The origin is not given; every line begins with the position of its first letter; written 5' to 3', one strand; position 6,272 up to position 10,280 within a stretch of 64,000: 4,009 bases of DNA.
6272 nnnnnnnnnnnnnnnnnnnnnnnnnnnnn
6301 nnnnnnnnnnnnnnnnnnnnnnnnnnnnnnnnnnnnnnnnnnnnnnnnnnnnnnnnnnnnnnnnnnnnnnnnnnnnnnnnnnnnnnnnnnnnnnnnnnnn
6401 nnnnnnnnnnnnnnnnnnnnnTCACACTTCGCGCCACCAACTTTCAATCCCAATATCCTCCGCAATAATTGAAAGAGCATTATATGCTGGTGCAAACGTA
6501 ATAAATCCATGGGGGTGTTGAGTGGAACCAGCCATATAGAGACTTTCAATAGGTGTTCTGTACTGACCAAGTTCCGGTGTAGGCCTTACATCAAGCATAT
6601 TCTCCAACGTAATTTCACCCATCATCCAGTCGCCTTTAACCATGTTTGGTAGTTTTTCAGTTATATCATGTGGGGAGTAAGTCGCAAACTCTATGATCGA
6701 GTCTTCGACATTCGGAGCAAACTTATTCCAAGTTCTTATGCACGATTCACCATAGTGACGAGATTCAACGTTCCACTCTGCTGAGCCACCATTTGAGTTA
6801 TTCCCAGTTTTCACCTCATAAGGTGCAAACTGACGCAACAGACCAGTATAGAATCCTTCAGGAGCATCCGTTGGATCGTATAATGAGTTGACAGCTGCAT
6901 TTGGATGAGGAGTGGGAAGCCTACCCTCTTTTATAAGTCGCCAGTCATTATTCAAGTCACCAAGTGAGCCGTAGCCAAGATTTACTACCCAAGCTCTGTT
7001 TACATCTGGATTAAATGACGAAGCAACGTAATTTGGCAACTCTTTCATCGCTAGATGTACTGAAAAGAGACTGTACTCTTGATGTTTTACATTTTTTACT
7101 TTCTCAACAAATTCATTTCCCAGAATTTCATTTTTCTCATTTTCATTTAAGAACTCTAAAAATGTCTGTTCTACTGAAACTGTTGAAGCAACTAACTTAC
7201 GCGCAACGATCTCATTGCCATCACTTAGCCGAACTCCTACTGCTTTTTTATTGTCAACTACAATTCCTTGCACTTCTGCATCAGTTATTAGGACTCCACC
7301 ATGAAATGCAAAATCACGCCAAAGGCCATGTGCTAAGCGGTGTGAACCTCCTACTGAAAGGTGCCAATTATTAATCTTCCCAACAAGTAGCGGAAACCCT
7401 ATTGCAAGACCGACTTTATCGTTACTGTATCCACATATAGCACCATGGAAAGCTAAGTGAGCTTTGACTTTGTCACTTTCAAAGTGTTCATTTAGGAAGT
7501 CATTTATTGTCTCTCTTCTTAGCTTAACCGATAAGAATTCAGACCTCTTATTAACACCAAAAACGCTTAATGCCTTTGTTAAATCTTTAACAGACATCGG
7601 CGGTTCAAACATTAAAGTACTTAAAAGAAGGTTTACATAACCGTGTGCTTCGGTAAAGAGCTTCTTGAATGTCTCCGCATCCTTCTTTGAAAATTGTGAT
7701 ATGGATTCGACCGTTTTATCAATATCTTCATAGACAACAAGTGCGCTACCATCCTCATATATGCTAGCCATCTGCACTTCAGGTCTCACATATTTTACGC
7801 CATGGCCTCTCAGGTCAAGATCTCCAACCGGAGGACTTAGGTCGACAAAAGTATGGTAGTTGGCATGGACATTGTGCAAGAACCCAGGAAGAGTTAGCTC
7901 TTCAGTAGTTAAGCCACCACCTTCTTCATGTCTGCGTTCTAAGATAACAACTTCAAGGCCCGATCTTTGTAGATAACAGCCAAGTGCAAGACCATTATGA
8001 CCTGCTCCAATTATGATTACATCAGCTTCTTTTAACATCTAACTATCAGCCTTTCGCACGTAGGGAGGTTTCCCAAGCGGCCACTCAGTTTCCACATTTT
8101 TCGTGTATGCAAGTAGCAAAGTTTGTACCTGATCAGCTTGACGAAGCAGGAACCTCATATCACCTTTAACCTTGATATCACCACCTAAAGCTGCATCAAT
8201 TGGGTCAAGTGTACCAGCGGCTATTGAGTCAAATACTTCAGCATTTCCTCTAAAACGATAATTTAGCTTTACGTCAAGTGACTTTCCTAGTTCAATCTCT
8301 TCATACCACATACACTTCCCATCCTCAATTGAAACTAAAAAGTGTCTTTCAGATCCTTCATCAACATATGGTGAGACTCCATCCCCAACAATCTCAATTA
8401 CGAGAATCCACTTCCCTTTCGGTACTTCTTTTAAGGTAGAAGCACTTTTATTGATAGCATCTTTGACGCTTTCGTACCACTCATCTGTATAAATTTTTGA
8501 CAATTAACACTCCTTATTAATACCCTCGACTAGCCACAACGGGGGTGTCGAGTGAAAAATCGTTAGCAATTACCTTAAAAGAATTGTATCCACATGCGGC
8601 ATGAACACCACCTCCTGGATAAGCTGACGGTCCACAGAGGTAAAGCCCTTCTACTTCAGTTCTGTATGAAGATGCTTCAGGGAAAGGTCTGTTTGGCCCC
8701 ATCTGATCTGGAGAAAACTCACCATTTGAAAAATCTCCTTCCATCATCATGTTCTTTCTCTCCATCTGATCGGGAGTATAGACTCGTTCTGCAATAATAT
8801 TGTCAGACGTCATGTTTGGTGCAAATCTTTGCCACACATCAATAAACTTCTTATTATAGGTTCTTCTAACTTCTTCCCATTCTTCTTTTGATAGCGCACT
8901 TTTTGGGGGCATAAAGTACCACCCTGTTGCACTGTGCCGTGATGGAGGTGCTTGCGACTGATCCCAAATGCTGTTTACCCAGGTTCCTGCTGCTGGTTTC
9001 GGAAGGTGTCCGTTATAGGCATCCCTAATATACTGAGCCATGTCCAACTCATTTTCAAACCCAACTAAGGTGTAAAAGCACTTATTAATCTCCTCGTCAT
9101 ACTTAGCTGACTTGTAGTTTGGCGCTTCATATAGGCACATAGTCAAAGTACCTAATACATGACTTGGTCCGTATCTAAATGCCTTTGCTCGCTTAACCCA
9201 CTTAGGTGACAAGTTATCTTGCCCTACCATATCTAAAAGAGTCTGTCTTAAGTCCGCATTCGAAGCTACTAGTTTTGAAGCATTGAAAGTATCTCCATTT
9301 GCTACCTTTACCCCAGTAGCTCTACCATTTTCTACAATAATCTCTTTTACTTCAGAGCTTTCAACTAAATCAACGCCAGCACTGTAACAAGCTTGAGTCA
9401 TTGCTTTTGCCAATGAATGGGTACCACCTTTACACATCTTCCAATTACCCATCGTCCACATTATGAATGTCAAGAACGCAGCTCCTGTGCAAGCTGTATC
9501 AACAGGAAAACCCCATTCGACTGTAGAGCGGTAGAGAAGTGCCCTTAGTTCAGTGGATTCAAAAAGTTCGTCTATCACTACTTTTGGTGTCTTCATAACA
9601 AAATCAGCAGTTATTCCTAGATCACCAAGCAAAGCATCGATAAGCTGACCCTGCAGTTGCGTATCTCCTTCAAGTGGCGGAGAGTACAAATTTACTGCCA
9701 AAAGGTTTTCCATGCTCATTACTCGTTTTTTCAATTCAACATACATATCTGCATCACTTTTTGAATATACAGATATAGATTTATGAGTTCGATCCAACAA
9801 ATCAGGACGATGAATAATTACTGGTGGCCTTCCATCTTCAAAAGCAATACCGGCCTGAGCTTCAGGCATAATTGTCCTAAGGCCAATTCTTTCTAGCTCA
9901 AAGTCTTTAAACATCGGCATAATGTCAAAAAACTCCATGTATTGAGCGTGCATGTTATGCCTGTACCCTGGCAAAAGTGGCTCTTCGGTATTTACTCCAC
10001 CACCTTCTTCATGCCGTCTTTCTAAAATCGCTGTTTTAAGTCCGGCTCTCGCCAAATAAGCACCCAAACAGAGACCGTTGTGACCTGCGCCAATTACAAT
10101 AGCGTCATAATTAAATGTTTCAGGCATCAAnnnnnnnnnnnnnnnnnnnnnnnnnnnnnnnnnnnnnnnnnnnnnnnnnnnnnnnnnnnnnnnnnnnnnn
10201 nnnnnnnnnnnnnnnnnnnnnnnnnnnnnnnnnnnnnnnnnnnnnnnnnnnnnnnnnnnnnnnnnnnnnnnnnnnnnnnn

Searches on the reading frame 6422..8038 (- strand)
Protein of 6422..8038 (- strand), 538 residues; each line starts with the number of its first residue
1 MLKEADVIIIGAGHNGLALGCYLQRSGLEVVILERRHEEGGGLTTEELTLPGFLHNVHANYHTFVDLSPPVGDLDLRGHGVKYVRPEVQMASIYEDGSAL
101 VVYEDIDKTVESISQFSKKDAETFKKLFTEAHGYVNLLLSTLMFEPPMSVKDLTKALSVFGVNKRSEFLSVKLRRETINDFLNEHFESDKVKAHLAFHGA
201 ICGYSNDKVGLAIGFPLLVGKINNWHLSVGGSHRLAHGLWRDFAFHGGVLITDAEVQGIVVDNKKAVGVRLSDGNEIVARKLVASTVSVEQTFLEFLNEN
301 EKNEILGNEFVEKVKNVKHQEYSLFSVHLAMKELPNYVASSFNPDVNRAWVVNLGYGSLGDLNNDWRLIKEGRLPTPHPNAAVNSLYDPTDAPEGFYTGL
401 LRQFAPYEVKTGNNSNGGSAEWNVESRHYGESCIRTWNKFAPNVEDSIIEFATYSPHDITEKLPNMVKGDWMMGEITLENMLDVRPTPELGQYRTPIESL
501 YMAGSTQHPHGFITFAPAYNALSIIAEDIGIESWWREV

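Call 9: search_protein_families(library=pfam, proteins=[window:6422-8038:-])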
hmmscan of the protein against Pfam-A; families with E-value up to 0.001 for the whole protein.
window:6422-8038:- (538 aa): 10 families
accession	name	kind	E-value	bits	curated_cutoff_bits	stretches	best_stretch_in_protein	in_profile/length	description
PF01266.30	DAO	-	3.8e-10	40.3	27.9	1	6-41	1-36/353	FAD dependent oxidoreductase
PF13450.12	NAD_binding_8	-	1.5e-09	38.5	21.9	1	9-63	1-53/68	NAD(P)-binding Rossmann-like domain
PF01946.23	Thi4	-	6.6e-07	29.2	26.2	1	3-43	16-57/235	Thi4 family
PF01593.30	Amino_oxidase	-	6e-06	26.2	19.8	1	16-288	3-255/443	Flavin containing amine oxidoreductase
PF01494.25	FAD_binding_3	-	4.1e-05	23.4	22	1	4-38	1-35/349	FAD binding domain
PF07992.20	Pyr_redox_2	-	8.4e-05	22.6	26.1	0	6-72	2-58/291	Pyridine nucleotide-disulphide oxidoreductase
PF05834.18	Lycopene_cycl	-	0.00014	21.5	23.4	0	6-34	1-31/380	Lycopene cyclase protein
PF01134.28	GIDA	-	0.00025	20.7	22.1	0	6-36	1-31/391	Glucose inhibited division protein A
PF12831.13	FAD_oxidored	-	0.00077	19.3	27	0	6-48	1-43/416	FAD dependent oxidoreductase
PF00890.30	FAD_binding_2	-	0.00078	19.2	20.4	0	6-41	1-36/414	FAD binding domain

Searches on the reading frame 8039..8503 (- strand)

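Call 9: search_protein_families(library=pfam, proteins=[window:8039-8503:-])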
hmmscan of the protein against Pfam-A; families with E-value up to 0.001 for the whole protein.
window:8039-8503:- (154 aa): 1 family
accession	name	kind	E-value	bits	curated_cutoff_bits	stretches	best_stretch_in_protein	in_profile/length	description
PF02036.22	SCP2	-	0.0001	23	21.3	1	72-120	46-94/101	SCP-2 sterol transfer family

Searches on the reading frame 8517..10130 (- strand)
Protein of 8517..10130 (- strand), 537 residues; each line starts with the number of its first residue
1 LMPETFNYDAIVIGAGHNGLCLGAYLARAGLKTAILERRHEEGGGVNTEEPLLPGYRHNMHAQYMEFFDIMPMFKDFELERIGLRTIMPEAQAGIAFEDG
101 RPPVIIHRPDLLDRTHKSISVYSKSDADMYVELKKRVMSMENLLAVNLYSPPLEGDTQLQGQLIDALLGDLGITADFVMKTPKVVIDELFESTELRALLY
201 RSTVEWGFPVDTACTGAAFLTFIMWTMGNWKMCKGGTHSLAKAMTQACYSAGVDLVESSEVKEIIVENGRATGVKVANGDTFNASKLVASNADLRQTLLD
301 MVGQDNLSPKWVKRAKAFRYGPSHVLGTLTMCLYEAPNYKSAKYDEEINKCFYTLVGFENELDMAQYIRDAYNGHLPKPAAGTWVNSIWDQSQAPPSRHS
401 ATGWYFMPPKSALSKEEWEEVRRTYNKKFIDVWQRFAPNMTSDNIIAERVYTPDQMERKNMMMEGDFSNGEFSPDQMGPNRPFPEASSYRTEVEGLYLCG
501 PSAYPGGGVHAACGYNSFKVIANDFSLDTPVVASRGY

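Call 9: search_protein_families(library=pfam, proteins=[window:8517-10130:-])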
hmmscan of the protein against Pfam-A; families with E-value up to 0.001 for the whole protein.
window:8517-10130:- (537 aa): 9 families
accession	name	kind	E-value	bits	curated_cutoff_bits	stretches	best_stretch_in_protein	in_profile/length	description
PF01266.30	DAO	-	3.1e-11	43.8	27.9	1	9-44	1-36/353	FAD dependent oxidoreductase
PF00890.30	FAD_binding_2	-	3.4e-09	36.8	20.4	0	218-324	120-226/414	FAD binding domain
PF13450.12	NAD_binding_8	-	4.4e-09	36.9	21.9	1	12-68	1-55/68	NAD(P)-binding Rossmann-like domain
PF01946.23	Thi4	-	9.4e-08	32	26.2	1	6-46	16-57/235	Thi4 family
PF01593.30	Amino_oxidase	-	2.5e-07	30.8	19.8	1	19-322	3-283/443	Flavin containing amine oxidoreductase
PF07992.20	Pyr_redox_2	-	4.1e-05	23.6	26.1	0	8-47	1-36/291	Pyridine nucleotide-disulphide oxidoreductase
PF03486.20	HI0933_like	-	0.00027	20.9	50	0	238-289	109-160/244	HI0933-like protein Rossmann domain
PF01494.25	FAD_binding_3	-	0.00033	20.4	22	1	8-41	2-35/349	FAD binding domain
PF01134.28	GIDA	-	0.00047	19.8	22.1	0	9-38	1-30/391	Glucose inhibited division protein A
